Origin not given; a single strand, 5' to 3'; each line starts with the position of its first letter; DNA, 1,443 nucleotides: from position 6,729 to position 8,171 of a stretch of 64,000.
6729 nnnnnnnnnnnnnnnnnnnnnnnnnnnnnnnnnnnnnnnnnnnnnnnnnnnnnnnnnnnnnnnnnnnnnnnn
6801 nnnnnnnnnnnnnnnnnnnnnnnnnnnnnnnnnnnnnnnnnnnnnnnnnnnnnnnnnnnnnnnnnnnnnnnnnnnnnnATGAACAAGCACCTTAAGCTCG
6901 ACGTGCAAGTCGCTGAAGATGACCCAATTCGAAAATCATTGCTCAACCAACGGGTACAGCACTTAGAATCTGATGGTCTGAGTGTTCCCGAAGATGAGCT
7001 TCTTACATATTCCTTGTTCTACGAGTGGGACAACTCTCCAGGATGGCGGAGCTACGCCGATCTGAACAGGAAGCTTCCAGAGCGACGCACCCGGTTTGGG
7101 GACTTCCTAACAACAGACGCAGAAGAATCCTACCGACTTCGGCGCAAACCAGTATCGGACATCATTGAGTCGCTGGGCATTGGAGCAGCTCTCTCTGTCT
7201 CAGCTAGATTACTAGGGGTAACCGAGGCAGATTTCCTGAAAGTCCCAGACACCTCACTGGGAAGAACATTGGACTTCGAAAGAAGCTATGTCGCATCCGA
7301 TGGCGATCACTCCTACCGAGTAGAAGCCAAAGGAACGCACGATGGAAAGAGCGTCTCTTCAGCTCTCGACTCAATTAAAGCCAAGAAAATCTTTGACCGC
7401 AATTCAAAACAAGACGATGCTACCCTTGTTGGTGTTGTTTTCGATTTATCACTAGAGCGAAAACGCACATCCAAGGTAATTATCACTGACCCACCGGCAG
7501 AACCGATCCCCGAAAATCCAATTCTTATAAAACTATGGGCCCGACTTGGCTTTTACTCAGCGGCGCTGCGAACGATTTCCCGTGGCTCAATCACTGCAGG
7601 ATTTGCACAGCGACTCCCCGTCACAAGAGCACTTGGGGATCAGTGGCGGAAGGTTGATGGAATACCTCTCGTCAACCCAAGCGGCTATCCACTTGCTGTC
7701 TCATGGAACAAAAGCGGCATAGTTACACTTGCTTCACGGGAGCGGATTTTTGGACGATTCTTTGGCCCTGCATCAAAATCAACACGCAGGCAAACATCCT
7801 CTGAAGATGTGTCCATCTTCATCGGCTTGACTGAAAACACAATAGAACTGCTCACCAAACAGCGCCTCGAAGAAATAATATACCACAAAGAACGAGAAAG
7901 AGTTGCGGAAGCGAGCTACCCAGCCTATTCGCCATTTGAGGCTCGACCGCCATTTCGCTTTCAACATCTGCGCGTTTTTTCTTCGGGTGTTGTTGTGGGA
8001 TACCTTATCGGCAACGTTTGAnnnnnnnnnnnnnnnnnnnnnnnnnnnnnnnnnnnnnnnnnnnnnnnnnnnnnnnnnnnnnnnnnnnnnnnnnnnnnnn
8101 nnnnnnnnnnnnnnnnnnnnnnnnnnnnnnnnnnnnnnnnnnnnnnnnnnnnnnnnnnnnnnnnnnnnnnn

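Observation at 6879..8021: Island gene 1 (380 aa) has no recognisable family; weak nuclease-like and MTase-like motifs only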

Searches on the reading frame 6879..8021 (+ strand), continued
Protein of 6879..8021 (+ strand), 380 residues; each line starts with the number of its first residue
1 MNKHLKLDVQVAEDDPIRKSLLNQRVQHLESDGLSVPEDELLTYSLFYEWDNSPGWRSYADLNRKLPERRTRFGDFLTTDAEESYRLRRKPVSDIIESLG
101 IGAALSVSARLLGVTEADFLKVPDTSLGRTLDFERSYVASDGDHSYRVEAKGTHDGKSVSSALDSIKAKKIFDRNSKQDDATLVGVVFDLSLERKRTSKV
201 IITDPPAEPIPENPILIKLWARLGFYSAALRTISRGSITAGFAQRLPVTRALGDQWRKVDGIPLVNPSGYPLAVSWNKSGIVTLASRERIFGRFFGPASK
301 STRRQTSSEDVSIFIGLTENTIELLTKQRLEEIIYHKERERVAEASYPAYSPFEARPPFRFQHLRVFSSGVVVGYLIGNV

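Call 85: search_protein_families(library=pfam, proteins=[P0152, P0190, P0193, P0191, P0198, P0256, L043:1-2733:+, L043:3576-4052:+, L045:5883-6503:+, L045:8021-8944:+], max_evalue=0.01)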
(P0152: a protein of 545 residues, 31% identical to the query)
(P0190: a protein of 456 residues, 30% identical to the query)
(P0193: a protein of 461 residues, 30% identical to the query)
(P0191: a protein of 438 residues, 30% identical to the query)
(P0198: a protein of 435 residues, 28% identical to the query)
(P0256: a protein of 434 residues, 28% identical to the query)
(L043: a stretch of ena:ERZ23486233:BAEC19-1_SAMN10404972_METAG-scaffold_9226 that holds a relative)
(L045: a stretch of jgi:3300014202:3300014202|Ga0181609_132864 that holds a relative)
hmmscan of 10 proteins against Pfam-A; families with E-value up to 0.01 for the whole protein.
P0152 (545 aa): 1 family
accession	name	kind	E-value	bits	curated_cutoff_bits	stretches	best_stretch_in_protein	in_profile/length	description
PF04063.20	DUF383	-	0.0086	16.3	33.2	0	136-188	111-163/188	Domain of unknown function (DUF383)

P0190 (456 aa): 0 families

P0193 (461 aa): 0 families

P0191 (438 aa): 0 families

P0198 (435 aa): 0 families

P0256 (434 aa): 0 families

L043:1-2733:+ (910 aa): 6 families
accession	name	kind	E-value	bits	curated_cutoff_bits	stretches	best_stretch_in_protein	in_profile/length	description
PF07669.17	Eco57I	-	5.4e-41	141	25.3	1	434-684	1-171/171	Eco57I restriction-modification methylase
PF02384.22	N6_Mtase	-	1.6e-12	47.8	20.4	1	576-707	121-241/311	N-6 DNA Methylase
PF20473.4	MmeI_Mtase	-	2.5e-08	33.8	27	1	352-451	8-80/259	MmeI, DNA-methyltransferase domain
PF25120.1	DUF7814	-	0.00041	20.6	27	1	184-224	121-160/228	Domain of unknown function (DUF7814)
PF20465.4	MmeI_hel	-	0.00055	21.1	27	1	139-220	6-75/75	MmeI, helicase spacer domain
PF12950.13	TaqI_C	-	0.0029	18.3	26.5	1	805-866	1-33/118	TaqI-like C-terminal specificity domain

L043:3576-4052:+ (158 aa): 0 families

L045:5883-6503:+ (206 aa): 0 families

L045:8021-8944:+ (307 aa): 0 families

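Call 88: search_protein_families(library=pfam, proteins=[L009:6146-7708:+, L009:9277-10299:-], max_evalue=0.001)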
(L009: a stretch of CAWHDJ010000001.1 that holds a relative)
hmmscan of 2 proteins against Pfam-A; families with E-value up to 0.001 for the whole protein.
L009:6146-7708:+ (520 aa): 0 families

L009:9277-10299:- (340 aa): 0 families

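Call 91: list_cluster_members(proteins=[P0129, P0130, P0131, P0133, P0136, P0137, P0139, P0143, P0147, P0151])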
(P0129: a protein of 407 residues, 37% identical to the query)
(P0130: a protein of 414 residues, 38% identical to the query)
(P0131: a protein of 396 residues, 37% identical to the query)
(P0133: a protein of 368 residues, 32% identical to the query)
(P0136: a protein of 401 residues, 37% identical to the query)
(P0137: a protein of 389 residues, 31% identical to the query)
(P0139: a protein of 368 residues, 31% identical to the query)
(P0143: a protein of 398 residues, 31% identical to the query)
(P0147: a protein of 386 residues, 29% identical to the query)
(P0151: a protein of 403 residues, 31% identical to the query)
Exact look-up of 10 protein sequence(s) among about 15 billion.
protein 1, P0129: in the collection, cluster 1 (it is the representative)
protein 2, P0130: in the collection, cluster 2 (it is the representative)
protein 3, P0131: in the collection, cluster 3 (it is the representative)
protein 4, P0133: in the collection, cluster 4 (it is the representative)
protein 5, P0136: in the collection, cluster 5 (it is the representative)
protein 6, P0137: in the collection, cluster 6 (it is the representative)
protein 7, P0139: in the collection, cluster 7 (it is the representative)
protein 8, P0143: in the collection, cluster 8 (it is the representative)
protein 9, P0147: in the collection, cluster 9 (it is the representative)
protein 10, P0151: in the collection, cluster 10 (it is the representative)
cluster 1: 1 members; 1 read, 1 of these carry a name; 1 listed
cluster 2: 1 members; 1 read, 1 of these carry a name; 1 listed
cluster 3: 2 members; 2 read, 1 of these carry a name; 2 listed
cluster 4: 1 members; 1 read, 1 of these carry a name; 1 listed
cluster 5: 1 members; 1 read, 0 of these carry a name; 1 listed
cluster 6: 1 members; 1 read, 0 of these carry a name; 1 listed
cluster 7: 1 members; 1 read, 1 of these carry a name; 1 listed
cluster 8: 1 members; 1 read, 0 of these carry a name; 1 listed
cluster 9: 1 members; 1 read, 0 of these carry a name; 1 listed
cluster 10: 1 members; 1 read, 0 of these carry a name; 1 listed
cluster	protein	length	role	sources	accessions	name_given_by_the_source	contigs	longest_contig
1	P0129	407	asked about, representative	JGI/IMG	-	hypothetical protein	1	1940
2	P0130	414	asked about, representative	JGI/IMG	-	hypothetical protein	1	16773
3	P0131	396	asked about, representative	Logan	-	-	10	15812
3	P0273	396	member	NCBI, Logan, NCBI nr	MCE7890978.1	MAG: hypothetical protein DYH12_14990 [Sorangiineae bacterium PRO1] | hypothetical protein [Sorangiineae bacterium PRO1]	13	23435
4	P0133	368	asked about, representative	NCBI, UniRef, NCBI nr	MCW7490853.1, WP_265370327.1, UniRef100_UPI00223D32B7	hypothetical protein [Leptospira meyeri] | hypothetical protein n=1 Tax=Leptospira meyeri TaxID=29508 RepID=UPI00223D32B7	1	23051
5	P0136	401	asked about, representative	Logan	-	-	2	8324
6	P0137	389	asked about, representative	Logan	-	-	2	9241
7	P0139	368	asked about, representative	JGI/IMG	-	hypothetical protein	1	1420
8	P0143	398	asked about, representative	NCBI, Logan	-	-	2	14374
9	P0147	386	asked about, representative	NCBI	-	-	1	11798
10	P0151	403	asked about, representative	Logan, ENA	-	-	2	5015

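Call 92: find_encoding_contigs(protein=P0273, flank=7000, max_places=2)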
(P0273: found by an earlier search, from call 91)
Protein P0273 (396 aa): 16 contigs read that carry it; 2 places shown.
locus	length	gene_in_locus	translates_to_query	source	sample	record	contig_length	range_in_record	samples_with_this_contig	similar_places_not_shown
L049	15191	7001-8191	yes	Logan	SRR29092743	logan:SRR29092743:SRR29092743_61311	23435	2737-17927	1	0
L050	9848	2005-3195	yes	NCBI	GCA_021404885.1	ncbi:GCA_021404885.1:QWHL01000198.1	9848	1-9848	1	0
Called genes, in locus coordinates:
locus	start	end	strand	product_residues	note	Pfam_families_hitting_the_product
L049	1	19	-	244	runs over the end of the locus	PF01863:YgjP-like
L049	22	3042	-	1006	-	PF04313:HSDR_N, PF04851:ResIII, PF18766:SWI2_SNF2, PF22679:T1R_D3-like, PF11867:T1RH-like_C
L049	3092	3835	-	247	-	-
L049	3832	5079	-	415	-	PF01420:Methylase_S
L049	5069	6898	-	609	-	PF02037:SAP (faint), PF12161:HsdM_N, PF02384:N6_Mtase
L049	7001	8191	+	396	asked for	-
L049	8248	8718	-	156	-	PF04970:LRAT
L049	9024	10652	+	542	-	-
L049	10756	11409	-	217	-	-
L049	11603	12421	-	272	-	-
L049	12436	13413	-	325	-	-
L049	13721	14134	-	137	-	-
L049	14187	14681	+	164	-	PF06689:zf-C4_ClpX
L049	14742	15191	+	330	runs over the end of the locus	PF09903:DUF2130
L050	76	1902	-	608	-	PF02037:SAP (faint), PF12161:HsdM_N, PF02384:N6_Mtase, PF07669:Eco57I (weak)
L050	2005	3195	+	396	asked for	-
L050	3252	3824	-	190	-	PF04970:LRAT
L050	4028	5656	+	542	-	-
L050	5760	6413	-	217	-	-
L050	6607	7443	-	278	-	-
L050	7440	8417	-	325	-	-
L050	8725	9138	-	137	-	-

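Call 93: find_encoding_contigs(protein=P0133, flank=7000, max_places=2)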
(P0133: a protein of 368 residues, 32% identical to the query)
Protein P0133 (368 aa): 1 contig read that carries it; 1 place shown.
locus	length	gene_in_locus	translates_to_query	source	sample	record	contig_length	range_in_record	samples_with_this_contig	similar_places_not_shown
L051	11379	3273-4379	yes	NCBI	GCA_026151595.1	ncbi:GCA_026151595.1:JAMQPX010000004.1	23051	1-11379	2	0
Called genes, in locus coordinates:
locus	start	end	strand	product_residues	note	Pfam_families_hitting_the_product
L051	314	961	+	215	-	-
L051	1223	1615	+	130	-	PF05973:Gp49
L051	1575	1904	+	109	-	-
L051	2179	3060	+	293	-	-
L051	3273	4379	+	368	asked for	-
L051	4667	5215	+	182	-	-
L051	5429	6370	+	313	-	-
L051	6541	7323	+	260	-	PF14355:Abi_C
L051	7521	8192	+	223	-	PF02668:TauD (faint)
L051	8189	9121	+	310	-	-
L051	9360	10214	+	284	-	-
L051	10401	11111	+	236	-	-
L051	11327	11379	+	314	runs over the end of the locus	-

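Call 94: find_encoding_contigs(protein=P0130, flank=7000, max_places=2)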
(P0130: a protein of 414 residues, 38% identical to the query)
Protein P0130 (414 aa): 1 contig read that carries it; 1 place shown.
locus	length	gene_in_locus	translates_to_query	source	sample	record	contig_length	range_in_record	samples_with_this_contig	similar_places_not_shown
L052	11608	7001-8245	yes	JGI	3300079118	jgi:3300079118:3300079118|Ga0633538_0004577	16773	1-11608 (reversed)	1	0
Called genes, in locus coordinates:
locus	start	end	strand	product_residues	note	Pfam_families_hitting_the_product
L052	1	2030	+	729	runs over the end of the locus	PF10593:Z1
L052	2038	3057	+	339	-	PF14390:DUF4420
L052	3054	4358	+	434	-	PF02037:SAP (faint)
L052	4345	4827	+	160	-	PF03852:Vsr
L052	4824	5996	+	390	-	PF00145:DNA_methylase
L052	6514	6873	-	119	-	PF04986:Y2_Tnp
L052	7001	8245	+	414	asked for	-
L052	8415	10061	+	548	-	PF03235:GmrSD_N, PF07510:GmrSD_C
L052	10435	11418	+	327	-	PF09903:DUF2130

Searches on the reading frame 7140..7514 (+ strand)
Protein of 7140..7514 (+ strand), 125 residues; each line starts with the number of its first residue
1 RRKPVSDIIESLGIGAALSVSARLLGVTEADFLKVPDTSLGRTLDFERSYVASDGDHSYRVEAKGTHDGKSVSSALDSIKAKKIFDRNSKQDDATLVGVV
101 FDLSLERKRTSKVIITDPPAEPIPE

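Call 71: search_solved_structures(query=A4, max_evalue=10, show_alignments=4)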
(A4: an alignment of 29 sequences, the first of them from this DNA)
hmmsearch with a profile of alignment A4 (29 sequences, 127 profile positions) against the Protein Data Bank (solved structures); distinct sequences matched with E-value up to 10: 0.

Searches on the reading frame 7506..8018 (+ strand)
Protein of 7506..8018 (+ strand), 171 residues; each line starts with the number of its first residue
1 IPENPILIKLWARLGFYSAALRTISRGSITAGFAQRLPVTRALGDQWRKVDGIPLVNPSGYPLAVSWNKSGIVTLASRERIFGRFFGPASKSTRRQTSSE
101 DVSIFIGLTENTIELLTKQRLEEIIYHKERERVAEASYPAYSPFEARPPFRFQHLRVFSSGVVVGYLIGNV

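Call 73: search_solved_structures(query=A5, max_evalue=10, show_alignments=0)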
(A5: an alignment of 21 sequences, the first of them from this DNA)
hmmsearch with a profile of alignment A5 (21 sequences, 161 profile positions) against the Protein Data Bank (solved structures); distinct sequences matched with E-value up to 10: 34.
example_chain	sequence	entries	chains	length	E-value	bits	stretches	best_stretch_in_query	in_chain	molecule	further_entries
5il7_A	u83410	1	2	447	0.51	13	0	25-89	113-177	Rab family protein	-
2eaa_A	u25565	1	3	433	0.52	13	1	87-128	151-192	7S globulin-3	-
2ea7_A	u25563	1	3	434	0.54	12.9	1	87-128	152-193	7S globulin-1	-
8ofd_A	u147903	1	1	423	0.63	12.7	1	82-130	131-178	Conglutin beta 1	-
4hj2_A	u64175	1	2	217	0.66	12.6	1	13-45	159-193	Glutathione S-transferase A1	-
4acs_A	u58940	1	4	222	0.66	12.6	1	13-45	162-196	GLUTATHIONE S-TRANSFERASE A2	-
5jcu_A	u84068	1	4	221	0.68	12.6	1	13-45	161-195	Glutathione S-transferase A1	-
2vct_A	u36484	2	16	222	0.68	12.6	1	13-45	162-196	GLUTATHIONE S-TRANSFERASE A2 | GLUTATHIONE-S-TRANSFERASE A2-2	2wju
1gsd_A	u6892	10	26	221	0.69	12.6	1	13-45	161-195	GLUTATHIONE TRANSFERASE A1-1 | GLUTATHIONE S-TRANSFERASE A1-1 | GLUTATHIONE S-TRANSFERASE A1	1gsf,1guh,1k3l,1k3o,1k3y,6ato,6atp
3l0h_A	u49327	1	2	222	0.69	12.6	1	13-45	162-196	Glutathione S-transferase A1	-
1gse_A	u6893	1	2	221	0.69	12.6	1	13-45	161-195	GLUTATHIONE TRANSFERASE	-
1ydk_A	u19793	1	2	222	0.69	12.6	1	13-45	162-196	Glutathione S-transferase A1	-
1pkw_A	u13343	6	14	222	0.69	12.6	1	13-45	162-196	Glutathione S-transferase A1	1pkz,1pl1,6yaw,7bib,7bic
3u6v_A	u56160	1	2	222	0.69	12.6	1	13-45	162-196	Glutathione S-transferase A1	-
3q74_A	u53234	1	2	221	0.69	12.6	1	13-45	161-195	Glutathione S-transferase A1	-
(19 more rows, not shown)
